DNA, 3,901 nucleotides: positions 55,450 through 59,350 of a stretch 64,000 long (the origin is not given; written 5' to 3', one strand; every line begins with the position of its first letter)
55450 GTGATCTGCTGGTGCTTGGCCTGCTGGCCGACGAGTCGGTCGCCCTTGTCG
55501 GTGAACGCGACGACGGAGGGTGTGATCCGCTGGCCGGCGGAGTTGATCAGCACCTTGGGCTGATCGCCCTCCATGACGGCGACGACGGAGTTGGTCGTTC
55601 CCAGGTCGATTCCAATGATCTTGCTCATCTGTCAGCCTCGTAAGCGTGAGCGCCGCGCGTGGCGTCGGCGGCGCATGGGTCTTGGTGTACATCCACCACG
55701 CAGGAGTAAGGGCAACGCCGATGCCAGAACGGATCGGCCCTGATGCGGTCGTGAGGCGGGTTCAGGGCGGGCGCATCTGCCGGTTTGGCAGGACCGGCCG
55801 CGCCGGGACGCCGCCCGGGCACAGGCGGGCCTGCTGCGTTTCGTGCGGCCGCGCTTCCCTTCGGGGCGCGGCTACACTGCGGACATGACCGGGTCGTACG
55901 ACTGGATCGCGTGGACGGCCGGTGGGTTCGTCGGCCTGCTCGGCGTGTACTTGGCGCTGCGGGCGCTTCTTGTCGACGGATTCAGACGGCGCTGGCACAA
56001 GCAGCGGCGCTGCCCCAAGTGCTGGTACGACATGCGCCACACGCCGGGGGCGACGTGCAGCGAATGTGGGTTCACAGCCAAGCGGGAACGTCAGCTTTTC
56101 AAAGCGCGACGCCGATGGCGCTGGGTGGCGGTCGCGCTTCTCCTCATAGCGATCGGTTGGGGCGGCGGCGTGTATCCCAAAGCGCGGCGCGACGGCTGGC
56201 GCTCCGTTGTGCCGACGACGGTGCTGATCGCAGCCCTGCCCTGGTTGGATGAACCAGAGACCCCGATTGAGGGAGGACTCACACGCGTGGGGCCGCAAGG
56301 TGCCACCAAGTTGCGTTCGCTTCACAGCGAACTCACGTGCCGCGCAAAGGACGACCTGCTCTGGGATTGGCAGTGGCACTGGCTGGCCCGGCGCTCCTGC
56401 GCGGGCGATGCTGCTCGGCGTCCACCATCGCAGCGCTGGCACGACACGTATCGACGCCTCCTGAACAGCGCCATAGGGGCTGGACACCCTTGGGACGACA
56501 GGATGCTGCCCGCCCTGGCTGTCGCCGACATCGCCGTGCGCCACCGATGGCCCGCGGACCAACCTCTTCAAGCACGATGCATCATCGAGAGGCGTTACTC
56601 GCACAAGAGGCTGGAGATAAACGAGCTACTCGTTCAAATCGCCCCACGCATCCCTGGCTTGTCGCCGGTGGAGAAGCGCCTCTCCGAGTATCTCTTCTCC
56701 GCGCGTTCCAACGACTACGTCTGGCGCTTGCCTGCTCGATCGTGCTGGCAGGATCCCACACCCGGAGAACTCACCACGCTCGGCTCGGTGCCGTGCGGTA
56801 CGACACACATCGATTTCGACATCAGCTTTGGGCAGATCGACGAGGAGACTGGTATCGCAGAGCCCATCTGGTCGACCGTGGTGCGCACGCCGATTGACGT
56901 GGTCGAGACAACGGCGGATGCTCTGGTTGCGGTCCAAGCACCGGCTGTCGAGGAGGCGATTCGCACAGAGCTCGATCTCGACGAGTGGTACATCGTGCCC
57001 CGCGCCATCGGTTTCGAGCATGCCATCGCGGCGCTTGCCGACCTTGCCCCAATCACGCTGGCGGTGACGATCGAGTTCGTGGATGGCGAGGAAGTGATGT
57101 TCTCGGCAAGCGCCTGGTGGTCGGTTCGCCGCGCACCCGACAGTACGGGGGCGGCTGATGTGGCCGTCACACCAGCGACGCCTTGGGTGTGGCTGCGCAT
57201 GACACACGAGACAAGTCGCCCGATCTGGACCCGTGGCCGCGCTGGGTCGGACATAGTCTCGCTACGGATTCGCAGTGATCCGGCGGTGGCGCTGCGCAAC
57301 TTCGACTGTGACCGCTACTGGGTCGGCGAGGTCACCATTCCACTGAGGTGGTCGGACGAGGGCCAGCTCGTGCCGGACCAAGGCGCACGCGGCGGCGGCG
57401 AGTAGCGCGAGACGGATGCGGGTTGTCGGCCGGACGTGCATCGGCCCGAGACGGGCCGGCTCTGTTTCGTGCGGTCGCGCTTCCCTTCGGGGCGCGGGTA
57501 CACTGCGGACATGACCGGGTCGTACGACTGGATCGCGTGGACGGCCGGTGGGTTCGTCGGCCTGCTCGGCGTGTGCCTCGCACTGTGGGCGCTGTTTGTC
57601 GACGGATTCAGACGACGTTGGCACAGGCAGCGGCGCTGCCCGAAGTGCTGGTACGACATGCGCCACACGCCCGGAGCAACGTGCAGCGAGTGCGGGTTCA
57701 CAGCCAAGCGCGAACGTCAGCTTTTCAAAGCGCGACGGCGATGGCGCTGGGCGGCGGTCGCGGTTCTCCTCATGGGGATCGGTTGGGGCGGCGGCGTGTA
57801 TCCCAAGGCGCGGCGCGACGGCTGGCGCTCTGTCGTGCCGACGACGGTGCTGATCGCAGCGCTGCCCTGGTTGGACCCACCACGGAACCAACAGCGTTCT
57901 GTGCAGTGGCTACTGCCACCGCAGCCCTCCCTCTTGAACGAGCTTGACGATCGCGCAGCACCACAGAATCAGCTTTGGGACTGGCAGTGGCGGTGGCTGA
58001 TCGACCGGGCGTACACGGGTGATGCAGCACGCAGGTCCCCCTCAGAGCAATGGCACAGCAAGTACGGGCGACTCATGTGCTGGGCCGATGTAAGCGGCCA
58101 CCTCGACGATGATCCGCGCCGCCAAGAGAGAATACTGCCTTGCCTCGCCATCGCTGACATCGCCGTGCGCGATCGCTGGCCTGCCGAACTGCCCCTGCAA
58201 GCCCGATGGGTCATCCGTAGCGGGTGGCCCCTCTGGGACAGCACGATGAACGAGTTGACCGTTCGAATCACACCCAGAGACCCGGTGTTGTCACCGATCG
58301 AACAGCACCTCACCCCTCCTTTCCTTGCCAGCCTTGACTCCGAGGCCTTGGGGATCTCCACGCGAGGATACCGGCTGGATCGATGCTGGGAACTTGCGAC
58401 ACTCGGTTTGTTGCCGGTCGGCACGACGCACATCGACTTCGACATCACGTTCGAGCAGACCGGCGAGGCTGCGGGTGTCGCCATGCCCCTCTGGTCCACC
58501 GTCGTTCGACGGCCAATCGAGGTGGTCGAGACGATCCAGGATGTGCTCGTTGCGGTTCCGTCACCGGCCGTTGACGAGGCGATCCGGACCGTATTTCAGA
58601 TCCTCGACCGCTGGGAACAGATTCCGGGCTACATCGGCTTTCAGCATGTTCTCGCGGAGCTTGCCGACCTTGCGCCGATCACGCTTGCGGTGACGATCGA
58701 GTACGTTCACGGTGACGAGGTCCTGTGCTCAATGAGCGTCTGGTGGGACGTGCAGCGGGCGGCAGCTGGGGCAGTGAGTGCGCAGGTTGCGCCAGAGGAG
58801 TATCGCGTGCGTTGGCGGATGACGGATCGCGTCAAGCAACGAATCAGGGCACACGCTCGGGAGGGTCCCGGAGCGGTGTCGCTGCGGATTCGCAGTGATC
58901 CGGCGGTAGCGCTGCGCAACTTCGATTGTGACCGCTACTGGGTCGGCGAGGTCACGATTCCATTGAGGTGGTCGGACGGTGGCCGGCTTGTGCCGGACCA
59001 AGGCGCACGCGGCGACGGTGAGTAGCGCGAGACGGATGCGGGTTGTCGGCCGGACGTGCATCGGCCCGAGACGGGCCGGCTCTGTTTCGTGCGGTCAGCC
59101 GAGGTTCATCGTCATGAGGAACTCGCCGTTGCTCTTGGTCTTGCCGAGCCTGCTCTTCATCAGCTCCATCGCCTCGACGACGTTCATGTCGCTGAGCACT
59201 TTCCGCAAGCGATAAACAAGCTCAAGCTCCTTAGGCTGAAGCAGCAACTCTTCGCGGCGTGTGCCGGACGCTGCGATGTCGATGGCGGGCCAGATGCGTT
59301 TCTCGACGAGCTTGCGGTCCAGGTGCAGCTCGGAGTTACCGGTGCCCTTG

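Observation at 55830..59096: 1.6-kb tandem duplication yielding two paralogous zinc-ribbon membrane proteins with conserved ends and a diverged core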

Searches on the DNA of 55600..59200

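Call 56: search_rna_families(source=window, start=55600, end=59200, threshold=evalue, max_evalue=1)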
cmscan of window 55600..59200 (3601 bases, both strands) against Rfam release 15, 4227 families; matches with E-value up to 1: 0.
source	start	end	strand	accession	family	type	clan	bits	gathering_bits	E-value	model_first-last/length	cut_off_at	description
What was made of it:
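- Tried and rejected: An Rfam scan of 55600-59200 found nothing (call 56).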

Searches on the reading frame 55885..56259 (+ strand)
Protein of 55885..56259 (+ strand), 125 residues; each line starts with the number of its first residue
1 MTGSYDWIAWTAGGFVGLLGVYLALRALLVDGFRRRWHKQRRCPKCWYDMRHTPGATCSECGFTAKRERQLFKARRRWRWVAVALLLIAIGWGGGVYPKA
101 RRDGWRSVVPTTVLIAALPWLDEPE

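Call 58: find_homologous_proteins(query=window:55885-56259:+, max_evalue=0.001)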
Query seq(125 aa) (125 aa): 13 proteins with E <= 0.001 among 88 candidates.
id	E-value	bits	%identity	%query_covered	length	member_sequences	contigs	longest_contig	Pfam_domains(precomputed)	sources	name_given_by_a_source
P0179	7.8e-33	131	53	94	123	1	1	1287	-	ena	-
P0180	5.0e-30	122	55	98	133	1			-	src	-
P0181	2.4e-28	116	47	95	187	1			-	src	-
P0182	3.8e-27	113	49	94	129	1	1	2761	-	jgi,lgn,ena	-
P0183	8.7e-25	105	48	62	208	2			-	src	-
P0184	9.8e-23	98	46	90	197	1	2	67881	-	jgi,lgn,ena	-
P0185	2.6e-21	94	42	92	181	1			-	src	-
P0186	6.7e-21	92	59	50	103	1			-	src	-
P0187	6.1e-20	89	43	95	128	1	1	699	-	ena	-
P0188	7.4e-20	89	44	67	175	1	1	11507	-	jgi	jgi:hypothetical protein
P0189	1.0e-15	75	52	67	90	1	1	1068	-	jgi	jgi:hypothetical protein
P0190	8.6e-14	69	41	83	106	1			-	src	-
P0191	7.8e-11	60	45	63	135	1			-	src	-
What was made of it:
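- Tried and rejected: It returned only short proteins and did not help with C-terminal diversity (call 58).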
